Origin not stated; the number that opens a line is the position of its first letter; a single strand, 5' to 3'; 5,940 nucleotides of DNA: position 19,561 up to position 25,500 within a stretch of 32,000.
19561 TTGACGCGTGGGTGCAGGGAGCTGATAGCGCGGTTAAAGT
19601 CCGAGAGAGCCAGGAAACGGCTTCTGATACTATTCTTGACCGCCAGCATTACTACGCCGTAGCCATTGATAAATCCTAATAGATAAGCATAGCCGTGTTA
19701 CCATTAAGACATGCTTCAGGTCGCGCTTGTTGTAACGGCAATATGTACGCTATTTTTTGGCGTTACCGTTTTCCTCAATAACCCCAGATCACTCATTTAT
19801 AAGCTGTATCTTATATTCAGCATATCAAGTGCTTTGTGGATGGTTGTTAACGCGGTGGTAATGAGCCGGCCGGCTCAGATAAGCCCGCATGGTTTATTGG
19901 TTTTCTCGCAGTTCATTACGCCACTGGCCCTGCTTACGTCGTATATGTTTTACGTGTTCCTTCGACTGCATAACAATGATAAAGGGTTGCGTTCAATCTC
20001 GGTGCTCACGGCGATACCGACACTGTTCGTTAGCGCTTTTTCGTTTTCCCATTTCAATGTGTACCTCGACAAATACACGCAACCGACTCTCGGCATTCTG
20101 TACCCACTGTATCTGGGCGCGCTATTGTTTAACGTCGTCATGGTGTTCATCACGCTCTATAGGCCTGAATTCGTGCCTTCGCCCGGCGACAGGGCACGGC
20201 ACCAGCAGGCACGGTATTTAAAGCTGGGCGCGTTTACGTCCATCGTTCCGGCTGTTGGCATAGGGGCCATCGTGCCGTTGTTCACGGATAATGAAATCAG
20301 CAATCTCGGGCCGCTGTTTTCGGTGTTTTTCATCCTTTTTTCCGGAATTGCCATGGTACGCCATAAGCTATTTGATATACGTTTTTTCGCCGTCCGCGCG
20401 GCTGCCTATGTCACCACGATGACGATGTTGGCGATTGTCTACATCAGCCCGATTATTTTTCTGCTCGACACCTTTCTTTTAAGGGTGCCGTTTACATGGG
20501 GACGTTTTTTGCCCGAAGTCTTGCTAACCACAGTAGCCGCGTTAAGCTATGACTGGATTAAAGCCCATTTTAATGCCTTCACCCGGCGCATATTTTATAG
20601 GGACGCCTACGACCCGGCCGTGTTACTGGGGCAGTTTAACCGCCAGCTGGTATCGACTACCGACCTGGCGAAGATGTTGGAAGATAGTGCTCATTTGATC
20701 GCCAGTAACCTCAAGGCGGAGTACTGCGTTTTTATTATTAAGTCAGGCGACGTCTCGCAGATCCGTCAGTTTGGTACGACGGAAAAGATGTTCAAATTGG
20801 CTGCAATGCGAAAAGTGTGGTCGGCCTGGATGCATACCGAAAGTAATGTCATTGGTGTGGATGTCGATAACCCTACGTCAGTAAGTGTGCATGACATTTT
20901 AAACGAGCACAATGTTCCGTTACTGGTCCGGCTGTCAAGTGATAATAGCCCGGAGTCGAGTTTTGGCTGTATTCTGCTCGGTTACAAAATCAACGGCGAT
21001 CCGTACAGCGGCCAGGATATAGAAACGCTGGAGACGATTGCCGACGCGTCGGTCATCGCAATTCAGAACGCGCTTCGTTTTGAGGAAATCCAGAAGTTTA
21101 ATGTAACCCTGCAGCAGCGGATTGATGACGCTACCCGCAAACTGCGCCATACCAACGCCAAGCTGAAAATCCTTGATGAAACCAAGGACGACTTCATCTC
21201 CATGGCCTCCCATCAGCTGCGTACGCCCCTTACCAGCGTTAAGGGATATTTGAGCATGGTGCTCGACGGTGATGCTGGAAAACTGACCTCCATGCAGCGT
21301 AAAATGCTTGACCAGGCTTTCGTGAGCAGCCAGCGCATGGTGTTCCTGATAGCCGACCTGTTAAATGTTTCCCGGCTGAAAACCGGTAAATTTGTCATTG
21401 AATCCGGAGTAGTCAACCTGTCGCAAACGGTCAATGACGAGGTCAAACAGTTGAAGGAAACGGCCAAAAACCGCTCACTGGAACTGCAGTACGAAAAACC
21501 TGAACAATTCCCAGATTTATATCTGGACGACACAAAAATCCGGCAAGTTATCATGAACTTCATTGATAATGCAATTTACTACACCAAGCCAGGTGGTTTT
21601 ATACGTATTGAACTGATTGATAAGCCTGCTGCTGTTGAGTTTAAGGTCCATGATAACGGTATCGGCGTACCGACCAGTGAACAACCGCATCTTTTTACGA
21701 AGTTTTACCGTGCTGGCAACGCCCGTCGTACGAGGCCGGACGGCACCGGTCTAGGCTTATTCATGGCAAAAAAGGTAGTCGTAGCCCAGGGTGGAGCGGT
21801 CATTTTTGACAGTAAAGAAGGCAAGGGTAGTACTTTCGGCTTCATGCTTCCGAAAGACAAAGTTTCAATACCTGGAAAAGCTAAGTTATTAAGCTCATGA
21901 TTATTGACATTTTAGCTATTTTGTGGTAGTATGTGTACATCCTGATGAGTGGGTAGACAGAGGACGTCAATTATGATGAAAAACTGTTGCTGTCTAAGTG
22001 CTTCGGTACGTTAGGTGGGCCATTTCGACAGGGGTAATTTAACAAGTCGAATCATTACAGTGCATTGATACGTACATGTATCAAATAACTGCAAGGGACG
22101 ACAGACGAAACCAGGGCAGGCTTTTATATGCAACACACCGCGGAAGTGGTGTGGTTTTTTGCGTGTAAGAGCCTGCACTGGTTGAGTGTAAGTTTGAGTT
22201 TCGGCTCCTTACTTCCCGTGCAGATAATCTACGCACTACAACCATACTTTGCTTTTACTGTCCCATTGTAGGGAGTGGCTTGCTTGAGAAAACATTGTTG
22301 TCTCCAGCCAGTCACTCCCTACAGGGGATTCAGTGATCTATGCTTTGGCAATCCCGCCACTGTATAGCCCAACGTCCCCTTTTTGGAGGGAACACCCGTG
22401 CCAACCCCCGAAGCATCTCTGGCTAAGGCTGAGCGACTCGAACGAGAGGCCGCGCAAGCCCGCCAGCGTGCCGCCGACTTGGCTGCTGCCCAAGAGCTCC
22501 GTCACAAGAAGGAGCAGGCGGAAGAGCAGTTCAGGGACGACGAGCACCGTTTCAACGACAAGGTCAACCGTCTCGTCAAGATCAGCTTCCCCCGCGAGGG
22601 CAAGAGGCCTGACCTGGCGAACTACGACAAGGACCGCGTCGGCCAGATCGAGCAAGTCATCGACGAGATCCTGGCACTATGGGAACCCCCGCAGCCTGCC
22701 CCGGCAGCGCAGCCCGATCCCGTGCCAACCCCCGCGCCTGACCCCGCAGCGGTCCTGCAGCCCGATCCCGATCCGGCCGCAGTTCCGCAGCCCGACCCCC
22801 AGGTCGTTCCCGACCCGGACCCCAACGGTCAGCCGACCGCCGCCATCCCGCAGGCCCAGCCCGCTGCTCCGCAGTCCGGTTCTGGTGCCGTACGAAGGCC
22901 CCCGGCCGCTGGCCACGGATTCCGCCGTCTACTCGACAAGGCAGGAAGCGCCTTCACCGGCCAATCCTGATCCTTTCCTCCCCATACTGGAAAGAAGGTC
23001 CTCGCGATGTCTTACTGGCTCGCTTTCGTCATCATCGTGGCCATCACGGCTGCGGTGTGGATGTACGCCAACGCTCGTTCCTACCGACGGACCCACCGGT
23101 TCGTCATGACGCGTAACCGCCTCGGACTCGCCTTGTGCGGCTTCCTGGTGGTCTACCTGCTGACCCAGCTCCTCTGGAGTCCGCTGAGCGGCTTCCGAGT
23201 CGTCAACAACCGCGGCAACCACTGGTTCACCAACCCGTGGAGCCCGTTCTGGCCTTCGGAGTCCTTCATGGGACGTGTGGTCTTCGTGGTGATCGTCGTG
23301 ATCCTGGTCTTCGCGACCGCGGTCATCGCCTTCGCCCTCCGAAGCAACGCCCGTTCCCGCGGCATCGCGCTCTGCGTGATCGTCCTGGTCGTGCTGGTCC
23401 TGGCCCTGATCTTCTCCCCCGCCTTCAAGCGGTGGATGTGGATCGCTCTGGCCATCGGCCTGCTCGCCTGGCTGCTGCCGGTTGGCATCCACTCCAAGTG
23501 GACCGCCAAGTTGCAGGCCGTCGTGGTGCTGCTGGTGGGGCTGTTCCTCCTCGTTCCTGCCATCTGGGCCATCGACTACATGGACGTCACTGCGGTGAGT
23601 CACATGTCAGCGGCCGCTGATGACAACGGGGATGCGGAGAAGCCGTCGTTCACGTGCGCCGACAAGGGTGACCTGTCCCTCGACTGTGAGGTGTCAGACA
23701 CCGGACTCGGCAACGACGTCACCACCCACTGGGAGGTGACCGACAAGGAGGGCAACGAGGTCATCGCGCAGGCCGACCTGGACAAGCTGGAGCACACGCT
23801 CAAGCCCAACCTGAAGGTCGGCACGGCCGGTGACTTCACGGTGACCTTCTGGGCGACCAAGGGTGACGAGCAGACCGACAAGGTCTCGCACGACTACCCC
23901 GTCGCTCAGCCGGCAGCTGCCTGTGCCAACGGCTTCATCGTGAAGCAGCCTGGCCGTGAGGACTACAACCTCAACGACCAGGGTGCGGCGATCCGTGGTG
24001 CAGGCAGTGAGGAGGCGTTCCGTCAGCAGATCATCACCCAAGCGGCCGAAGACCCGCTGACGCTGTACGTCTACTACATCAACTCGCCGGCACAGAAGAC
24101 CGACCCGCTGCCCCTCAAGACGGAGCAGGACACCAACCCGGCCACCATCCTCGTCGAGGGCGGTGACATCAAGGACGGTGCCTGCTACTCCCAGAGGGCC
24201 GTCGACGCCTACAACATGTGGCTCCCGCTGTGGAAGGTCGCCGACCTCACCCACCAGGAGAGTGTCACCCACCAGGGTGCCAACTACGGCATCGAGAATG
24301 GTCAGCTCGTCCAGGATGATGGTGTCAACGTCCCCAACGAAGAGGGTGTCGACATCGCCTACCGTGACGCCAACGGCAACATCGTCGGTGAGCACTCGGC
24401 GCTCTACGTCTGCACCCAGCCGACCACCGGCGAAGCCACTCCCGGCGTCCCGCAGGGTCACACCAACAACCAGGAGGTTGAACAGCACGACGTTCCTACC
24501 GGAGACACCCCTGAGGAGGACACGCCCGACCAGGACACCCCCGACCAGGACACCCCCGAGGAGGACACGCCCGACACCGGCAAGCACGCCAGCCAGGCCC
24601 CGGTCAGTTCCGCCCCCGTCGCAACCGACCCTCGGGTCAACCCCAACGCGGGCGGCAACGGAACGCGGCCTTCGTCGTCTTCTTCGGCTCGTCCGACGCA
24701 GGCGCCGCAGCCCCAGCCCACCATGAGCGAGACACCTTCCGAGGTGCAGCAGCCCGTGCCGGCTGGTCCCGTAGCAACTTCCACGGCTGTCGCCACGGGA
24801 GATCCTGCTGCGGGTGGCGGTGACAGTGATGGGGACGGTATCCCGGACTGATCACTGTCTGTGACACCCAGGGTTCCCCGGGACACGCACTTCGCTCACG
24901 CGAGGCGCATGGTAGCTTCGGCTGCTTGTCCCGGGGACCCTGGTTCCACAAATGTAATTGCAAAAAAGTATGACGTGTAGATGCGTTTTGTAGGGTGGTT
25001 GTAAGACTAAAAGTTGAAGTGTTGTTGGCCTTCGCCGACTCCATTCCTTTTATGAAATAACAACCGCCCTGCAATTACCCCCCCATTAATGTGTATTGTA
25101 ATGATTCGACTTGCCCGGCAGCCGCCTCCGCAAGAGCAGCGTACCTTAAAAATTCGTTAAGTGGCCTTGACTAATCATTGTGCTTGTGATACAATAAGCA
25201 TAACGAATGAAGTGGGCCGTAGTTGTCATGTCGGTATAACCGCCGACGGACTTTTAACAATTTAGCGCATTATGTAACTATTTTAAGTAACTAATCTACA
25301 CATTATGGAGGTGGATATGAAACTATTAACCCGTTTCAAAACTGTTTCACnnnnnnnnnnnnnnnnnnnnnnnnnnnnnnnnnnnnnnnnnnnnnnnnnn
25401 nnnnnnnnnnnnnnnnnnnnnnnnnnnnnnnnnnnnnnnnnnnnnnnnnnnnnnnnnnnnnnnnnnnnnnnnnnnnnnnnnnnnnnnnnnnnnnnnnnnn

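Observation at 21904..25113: Cassette 2: the same scaffold with a perfect 17/17 long-range inverted repeat bracketing two high-GC foreign genes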

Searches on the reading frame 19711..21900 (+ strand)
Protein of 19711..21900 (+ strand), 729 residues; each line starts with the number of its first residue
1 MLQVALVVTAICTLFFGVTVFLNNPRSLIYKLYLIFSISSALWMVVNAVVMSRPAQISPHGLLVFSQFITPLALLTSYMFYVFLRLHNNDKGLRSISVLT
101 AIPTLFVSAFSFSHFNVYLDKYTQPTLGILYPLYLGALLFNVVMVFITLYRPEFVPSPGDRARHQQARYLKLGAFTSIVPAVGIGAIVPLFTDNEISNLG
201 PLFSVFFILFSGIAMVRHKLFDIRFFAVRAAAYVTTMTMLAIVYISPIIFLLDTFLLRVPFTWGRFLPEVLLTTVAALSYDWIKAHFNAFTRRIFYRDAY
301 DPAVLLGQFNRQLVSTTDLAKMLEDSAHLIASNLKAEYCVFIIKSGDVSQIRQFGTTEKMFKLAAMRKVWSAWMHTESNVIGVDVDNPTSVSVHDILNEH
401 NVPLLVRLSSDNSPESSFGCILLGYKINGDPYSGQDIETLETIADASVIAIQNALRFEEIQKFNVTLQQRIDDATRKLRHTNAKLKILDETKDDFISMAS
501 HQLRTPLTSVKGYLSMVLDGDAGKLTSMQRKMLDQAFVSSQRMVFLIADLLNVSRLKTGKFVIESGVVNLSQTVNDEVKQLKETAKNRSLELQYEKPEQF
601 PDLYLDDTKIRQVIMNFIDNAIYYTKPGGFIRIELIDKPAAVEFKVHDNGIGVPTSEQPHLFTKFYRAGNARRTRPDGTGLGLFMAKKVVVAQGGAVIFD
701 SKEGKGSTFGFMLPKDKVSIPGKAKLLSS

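Call 10: search_protein_families(library=pfam, proteins=[window:19711-21900:+], max_evalue=0.01)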
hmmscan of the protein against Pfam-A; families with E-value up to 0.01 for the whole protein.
window:19711-21900:+ (729 aa): 2 families
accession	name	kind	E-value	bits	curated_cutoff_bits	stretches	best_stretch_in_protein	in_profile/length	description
PF02518.31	HATPase_c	-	2.3e-24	86.4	26.4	1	606-716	2-110/111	Histidine kinase-, DNA gyrase B-, and HSP90-like ATPase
PF00512.31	HisKA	-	4.1e-17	62.4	26.9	1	492-559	2-66/66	His Kinase A (phospho-acceptor) domain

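Call 20: find_encoding_contigs(protein=window:19711-21900:+, flank=10000, max_places=10)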
Protein window:19711-21900:+ (729 aa): 4 contigs read that carry it; 2 places shown.
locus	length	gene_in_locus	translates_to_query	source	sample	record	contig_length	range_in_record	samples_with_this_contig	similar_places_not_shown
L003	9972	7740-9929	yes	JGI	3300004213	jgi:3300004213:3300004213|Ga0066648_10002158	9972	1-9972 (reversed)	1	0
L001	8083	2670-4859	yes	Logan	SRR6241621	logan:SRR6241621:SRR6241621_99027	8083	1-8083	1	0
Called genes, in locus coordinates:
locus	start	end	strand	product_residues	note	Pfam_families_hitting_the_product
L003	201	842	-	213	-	PF03575:Peptidase_S51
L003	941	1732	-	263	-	-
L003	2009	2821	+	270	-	PF00763:THF_DHG_CYH, PF02882:THF_DHG_CYH_C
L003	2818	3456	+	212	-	PF01177:Asp_Glu_race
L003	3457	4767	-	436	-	PF08245:Mur_ligase_M, PF02875:Mur_ligase_C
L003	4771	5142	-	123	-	PF00072:Response_reg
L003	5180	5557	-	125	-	PF00072:Response_reg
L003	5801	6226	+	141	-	PF02675:AdoMet_dc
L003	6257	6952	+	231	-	-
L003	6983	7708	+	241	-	-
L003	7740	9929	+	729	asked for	PF00512:HisKA, PF02518:HATPase_c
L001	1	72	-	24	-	?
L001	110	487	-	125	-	PF00072:Response_reg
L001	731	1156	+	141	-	PF02675:AdoMet_dc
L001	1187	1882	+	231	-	-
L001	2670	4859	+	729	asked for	PF00512:HisKA, PF02518:HATPase_c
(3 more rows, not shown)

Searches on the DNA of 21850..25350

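Call 23: search_rna_families(source=window, start=21850, end=25350, threshold=evalue, max_evalue=10)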
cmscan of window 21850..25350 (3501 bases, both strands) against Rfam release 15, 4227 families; matches with E-value up to 10: 2.
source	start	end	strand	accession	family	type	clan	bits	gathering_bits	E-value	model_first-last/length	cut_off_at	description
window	22268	22323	+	RF03663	mir-5911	Gene; miRNA;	-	18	84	4.7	1-74/74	no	mir-5911 microRNA precursor family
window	23113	23175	-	RF01781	ASdes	Gene; sRNA;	-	17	40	2.8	1-68/68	no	ASdes TB sRNA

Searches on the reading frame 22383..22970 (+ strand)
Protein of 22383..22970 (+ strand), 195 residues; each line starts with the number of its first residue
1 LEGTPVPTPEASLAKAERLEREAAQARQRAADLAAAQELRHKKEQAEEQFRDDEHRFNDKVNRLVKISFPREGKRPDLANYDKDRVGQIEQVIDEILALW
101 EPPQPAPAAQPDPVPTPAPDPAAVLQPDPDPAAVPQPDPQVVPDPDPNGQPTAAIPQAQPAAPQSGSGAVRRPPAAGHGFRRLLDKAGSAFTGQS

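Call 10: search_protein_families(library=pfam, proteins=[window:22383-22970:+], max_evalue=0.01)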
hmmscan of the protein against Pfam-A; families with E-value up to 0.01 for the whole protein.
window:22383-22970:+ (195 aa): 0 families

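Call 103: search_protein_families(library=pfam, proteins=[window:22398-22970:+], max_evalue=0.1)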
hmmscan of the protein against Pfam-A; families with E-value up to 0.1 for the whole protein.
window:22398-22970:+ (190 aa): 1 family
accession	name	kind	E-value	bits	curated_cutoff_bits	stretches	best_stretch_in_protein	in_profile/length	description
PF05887.16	Trypan_PARP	-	0.031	14.7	100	1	98-149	59-114/134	Procyclic acidic repetitive protein (PARP)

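Call 104: search_protein_families(library=padloc, proteins=[window:22398-22970:+], max_evalue=0.01)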
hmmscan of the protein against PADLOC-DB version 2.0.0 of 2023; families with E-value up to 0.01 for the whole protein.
window:22398-22970:+ (190 aa): 0 families
